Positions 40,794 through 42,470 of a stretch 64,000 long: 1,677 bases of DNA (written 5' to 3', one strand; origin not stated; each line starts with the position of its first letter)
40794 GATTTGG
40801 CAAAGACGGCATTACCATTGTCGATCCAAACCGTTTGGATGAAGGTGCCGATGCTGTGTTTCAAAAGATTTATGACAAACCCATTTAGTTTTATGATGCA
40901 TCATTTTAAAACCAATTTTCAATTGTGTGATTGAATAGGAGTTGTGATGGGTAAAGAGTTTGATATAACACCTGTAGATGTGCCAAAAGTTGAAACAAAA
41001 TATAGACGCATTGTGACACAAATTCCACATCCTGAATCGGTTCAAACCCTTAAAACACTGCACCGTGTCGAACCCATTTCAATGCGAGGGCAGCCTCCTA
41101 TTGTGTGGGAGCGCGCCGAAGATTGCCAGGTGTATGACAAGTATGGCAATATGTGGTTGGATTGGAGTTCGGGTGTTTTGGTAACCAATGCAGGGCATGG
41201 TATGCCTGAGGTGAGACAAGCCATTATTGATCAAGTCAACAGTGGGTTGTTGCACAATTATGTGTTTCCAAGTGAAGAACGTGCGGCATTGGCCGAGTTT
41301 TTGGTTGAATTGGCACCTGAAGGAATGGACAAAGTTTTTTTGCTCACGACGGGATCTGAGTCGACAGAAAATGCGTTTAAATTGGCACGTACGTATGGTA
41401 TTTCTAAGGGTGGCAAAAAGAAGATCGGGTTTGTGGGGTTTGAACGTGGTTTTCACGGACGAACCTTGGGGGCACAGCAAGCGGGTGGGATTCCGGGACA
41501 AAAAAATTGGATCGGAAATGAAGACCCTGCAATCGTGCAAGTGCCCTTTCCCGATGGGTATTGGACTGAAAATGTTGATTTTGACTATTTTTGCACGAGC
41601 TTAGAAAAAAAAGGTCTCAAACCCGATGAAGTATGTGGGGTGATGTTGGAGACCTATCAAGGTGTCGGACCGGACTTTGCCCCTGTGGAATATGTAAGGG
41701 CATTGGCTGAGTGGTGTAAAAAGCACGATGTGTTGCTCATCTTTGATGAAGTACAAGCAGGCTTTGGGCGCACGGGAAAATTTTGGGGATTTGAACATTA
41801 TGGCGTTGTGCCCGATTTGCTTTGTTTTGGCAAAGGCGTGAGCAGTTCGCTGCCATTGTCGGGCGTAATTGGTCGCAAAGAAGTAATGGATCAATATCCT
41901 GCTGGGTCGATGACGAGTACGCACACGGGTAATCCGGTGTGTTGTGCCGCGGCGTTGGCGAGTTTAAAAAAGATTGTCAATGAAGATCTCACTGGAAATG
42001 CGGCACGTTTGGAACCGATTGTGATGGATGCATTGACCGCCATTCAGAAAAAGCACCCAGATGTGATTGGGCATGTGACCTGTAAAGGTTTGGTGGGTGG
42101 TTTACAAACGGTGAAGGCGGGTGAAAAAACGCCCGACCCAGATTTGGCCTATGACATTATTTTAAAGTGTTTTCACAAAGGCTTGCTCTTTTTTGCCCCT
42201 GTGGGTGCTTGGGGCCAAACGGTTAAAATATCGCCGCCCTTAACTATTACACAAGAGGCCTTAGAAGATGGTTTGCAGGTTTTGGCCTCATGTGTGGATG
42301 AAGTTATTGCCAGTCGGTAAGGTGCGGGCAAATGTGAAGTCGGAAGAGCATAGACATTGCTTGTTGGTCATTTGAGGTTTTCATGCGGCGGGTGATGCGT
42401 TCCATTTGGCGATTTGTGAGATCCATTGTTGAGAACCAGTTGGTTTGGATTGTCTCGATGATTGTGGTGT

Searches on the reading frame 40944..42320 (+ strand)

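Call 59: search_protein_families(library=ncbifam, proteins=[window:40944-42320:+], max_evalue=1e-10)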
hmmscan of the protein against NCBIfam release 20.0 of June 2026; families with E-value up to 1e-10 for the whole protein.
window:40944-42320:+ (458 aa): 68 families (the best 25 are shown)
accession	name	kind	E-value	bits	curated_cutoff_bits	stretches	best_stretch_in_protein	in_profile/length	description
NF004426.0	PRK05769.1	equivalog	6.3e-86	288.9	552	1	20-453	5-439/441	acetyl ornithine aminotransferase family protein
NF005993.0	PRK08117.1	subfamily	3.6e-85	286.1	574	1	40-454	14-430/433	aspartate aminotransferase family protein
NF004714.0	PRK06058.1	subfamily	2.5e-79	267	639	1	19-452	10-445/447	4-aminobutyrate--2-oxoglutarate transaminase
NF006228.0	PRK08360.1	equivalog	4.9e-76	256.1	608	1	52-456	24-429/443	aspartate aminotransferase family protein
TIGR00700.1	GABAtrnsam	equivalog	1e-75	254.9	506.65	1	54-450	18-417/420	4-aminobutyrate--2-oxoglutarate transaminase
TIGR00707.1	argD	subfamily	1.4e-73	247.9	410.05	1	49-450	7-379/381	acetylornithine/succinylornithine family transaminase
NF005376.0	PRK06918.1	equivalog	8.2e-73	245.3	676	1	19-454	4-444/451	4-aminobutyrate--2-oxoglutarate transaminase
NF005692.0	PRK07495.1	equivalog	3e-72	243.6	724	1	53-454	24-422/425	4-aminobutyrate--2-oxoglutarate transaminase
NF049976.1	AmadipTransam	equivalog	2.3e-70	237.6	650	1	52-453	15-414/416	2-aminoadipate transaminase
NF006368.0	PRK08593.1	equivalog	7.7e-70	235.7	570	1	52-454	27-432/448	aspartate aminotransferase family protein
NF002325.0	PRK01278.1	subfamily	7.5e-68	229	372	1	52-454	14-389/395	acetylornithine transaminase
NF005985.0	PRK08088.1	equivalog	7.7e-68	229.1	713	1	51-454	23-424/426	4-aminobutyrate--2-oxoglutarate transaminase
NF002874.0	PRK03244.1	equivalog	4e-67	226.7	457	1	45-455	19-396/399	acetylornithine transaminase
TIGR01885.1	Orn_aminotrans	equivalog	1.7e-66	224.6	378.4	1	52-451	20-401/402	ornithine--oxo-acid transaminase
NF006733.0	PRK09264.1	subfamily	1.7e-64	217.9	438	1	52-456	22-419/425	diaminobutyrate--2-oxoglutarate transaminase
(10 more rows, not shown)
